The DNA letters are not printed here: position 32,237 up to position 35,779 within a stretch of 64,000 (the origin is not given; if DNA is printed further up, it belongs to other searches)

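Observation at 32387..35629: STAND ATPase with the SARP wHTH-BTAD module at the C-terminus instead of the N-terminus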

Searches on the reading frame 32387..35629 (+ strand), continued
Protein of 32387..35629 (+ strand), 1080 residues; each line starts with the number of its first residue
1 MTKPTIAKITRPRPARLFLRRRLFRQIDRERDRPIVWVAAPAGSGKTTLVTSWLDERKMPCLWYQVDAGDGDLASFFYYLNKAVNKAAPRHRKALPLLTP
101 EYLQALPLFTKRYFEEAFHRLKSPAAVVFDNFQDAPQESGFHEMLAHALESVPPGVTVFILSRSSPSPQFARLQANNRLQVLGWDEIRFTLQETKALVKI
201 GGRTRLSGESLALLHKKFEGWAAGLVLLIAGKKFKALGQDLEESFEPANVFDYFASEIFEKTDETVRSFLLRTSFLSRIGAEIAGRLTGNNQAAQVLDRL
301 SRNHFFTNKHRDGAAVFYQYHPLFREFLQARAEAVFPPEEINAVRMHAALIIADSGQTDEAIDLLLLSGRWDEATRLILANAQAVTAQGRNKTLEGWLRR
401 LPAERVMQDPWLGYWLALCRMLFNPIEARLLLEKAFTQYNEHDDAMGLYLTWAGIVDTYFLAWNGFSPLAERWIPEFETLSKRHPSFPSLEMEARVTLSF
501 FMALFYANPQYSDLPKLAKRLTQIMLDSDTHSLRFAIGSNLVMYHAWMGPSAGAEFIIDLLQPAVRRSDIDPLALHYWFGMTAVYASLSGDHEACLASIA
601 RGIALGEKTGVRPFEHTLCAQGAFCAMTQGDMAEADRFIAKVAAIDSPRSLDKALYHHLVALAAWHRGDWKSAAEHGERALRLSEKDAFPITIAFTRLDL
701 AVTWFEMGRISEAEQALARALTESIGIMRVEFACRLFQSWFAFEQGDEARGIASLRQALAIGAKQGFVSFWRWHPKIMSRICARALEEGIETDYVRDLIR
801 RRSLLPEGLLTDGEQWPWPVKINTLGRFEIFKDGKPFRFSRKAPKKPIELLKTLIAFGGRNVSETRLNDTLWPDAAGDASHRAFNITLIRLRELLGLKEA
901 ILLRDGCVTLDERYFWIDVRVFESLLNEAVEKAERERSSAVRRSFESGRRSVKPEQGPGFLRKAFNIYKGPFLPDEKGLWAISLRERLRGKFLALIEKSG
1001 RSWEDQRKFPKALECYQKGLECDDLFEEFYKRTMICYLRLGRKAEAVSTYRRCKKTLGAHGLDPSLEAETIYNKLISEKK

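Call 16: search_solved_structures(query=window:32387-35629:+, max_evalue=1, show_alignments=3)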
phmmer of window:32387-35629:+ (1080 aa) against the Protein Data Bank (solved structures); distinct sequences matched with E-value up to 1: 34.
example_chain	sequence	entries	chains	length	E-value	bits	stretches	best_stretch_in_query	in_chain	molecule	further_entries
8bob_C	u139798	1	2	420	2.9e-31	111.6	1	8-418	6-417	HTH-type transcriptional regulator MalT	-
9qhb_A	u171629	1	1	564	0.00036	21.9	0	1000-1053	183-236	Engineered tetratricopeptide repeat protein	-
9gzg_A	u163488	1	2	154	0.00084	20.7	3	996-1053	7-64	Engineered CTPR protein with glutamic acids for conductivity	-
8bu0_A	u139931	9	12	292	0.002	19.4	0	1000-1053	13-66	Consensus tetratricopeptide repeat protein | Crystal structure of an 8-repeat consensus TPR superhelix with Zinc. | Monomer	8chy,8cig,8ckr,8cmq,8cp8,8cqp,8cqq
9qhc_A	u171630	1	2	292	0.0029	18.9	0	1000-1053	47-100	Engineered tetratricopeptide repeat protein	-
8fyu_B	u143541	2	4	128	0.01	17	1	1003-1055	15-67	E3 ubiquitin-protein ligase CHIP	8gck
9qeu_A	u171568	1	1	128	0.011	17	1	1003-1055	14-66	E3 ubiquitin-protein ligase CHIP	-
3q47_B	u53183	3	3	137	0.011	17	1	1001-1055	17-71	STIP1 homology and U box-containing protein 1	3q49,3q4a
6nsv_A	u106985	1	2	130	0.011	17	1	1003-1055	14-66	E3 ubiquitin-protein ligase CHIP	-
6efk_A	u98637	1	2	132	0.011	16.9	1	1004-1055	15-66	E3 ubiquitin-protein ligase CHIP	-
9qf1_A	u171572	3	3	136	0.011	16.9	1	1003-1055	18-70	E3 ubiquitin-protein ligase CHIP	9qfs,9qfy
8ei0_A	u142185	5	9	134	0.011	16.9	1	1004-1055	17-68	E3 ubiquitin-protein ligase CHIP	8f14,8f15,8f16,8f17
4kbq_A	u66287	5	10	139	0.011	16.9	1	1002-1055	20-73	E3 ubiquitin-protein ligase CHIP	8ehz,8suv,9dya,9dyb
7tb1_A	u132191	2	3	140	0.012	16.8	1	1003-1055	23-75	E3 ubiquitin-protein ligase CHIP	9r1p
7obi_A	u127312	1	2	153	0.014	16.6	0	999-1053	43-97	CTPR-rv4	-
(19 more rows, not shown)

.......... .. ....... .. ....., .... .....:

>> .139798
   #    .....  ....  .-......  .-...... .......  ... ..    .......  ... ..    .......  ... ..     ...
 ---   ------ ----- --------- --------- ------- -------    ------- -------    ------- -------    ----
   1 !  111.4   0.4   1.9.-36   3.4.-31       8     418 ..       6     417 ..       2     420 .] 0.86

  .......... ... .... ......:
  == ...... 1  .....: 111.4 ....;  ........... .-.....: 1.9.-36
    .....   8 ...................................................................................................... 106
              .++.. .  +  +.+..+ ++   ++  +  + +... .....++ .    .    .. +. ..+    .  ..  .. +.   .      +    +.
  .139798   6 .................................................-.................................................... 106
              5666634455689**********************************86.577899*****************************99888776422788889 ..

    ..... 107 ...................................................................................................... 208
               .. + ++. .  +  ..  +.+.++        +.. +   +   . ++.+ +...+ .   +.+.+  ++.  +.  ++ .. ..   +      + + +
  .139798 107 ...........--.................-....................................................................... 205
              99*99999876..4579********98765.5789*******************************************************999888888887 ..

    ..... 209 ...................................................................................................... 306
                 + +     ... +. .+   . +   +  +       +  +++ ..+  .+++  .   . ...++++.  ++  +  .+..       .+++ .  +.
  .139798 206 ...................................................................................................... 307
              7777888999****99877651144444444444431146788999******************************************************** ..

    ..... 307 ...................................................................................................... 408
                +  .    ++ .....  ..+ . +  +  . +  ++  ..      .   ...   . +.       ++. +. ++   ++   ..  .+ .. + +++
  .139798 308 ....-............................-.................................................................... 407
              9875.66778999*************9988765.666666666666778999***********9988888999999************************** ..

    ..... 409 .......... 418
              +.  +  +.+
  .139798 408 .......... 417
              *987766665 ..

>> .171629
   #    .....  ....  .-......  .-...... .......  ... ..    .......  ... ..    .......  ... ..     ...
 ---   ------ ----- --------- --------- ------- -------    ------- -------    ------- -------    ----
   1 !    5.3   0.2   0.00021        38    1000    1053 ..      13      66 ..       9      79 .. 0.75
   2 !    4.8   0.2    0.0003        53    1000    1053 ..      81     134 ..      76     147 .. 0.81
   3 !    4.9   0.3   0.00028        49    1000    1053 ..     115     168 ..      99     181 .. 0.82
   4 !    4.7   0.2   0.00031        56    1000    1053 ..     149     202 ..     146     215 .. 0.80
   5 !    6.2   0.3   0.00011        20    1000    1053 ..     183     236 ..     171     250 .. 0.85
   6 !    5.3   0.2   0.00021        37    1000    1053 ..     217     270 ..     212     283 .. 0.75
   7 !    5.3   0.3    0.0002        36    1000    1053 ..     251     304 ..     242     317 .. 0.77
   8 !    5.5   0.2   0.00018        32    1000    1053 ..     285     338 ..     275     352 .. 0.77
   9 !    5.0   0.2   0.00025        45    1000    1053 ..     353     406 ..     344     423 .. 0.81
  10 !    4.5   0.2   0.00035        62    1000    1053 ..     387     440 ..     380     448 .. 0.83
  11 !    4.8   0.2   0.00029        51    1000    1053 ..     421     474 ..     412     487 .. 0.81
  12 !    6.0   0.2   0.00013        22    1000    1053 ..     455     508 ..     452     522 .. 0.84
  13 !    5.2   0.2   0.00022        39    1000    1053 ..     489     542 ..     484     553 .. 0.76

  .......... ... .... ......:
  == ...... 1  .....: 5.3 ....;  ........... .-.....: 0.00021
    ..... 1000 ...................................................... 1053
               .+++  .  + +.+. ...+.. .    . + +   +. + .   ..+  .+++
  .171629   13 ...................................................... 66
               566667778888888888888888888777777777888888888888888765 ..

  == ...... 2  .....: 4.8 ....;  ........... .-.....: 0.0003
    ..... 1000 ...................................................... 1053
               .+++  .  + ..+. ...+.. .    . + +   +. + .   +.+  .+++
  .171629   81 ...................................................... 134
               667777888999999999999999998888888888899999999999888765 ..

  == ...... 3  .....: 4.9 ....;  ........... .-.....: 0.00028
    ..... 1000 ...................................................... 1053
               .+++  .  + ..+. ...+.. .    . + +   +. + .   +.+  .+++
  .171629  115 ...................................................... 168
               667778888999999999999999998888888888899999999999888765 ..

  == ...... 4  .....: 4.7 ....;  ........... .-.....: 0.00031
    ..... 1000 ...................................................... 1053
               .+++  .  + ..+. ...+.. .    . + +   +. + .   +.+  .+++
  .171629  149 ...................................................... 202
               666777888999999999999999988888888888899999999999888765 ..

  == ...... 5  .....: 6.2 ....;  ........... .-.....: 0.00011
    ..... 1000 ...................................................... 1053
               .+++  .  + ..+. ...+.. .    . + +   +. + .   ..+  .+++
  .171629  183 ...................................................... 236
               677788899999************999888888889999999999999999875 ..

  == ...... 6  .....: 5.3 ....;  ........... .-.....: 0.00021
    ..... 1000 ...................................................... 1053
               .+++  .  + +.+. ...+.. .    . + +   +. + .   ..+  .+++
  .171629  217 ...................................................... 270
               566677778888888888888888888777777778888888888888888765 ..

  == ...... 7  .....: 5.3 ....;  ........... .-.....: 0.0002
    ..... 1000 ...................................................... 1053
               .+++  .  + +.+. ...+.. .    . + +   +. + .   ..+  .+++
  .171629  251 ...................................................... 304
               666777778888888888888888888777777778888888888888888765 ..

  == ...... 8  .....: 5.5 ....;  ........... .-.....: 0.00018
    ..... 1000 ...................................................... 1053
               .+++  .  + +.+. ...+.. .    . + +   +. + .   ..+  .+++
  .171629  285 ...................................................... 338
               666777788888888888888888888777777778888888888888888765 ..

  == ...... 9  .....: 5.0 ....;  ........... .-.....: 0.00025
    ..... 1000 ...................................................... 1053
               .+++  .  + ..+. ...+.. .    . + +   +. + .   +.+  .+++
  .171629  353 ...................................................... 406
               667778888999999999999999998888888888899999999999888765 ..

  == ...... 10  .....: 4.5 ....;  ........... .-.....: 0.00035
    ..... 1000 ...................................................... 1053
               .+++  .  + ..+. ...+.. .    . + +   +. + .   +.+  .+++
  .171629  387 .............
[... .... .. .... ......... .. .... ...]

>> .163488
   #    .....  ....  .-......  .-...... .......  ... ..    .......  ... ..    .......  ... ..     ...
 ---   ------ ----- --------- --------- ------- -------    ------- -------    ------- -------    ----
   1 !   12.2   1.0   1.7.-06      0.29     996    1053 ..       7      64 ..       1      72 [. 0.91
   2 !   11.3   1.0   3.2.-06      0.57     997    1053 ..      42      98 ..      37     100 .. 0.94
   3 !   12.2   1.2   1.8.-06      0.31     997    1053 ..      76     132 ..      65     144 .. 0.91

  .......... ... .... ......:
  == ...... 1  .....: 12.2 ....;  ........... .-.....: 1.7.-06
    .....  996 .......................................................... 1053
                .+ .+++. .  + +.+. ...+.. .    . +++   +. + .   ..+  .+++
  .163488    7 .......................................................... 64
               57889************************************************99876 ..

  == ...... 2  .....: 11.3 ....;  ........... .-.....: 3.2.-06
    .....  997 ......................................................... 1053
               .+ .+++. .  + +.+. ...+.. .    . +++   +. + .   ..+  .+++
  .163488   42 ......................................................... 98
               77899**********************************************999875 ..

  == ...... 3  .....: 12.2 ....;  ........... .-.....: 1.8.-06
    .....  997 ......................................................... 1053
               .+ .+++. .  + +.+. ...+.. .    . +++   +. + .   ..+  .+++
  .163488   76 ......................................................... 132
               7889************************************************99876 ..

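Call 21: find_encoding_contigs(protein=P0001, flank=2000, max_places=3)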
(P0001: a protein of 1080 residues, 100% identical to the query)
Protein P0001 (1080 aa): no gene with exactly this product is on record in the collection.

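Call 22: find_encoding_contigs(protein=P0025, flank=10000, max_places=3)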
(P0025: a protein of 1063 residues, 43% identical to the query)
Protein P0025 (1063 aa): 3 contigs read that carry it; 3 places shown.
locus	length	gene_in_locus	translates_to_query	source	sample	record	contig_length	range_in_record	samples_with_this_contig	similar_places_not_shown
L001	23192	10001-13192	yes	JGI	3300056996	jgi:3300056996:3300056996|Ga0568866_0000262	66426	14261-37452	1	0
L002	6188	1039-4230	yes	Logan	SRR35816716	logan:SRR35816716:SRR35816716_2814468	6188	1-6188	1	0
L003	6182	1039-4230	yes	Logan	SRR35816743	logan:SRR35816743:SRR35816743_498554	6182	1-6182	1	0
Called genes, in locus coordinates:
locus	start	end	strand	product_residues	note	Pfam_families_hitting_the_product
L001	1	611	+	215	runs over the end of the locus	PF00923:TAL_FSA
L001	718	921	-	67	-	-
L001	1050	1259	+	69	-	-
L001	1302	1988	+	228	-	PF00882:Zn_dep_PLPC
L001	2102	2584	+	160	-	PF04008:Adenosine_kin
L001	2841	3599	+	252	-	-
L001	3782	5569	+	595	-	PF17297:PEPCK_N, PF00821:PEPCK_GTP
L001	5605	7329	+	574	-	-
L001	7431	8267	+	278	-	PF01678:DAP_epimerase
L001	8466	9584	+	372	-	PF01950:FBPase_3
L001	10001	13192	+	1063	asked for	PF13191:AAA_16 (weak), PF24883:NPHP3_N (weak), PF25873:WHD_MalT, PF03704:BTAD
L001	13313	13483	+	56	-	-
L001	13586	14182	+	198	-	PF00581:Rhodanese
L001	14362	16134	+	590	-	PF00633:HHH (faint), PF14716:HHH_8, PF14520:HHH_5, PF14791:DNA_pol_B_thumb, PF02811:PHP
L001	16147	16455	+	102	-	-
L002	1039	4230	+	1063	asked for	PF13191:AAA_16 (weak), PF24883:NPHP3_N (weak), PF25873:WHD_MalT, PF03704:BTAD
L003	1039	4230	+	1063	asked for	PF13191:AAA_16 (weak), PF24883:NPHP3_N (weak), PF25873:WHD_MalT, PF03704:BTAD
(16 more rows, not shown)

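Call 23: find_encoding_contigs(protein=P0002, flank=10000, max_places=3)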
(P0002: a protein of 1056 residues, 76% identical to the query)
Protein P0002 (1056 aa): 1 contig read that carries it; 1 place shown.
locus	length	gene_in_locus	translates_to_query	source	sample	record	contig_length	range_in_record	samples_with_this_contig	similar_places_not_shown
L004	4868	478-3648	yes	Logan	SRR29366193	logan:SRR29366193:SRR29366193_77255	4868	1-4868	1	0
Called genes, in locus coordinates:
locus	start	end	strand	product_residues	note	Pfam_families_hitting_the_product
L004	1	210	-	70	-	?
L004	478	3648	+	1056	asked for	PF13191:AAA_16 (weak), PF07719:TPR_2 (faint), PF25873:WHD_MalT, PF00515:TPR_1 (faint), PF13424:TPR_12 (faint), PF17874:TPR_MalT (weak), PF03704:BTAD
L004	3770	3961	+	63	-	-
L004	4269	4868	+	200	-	?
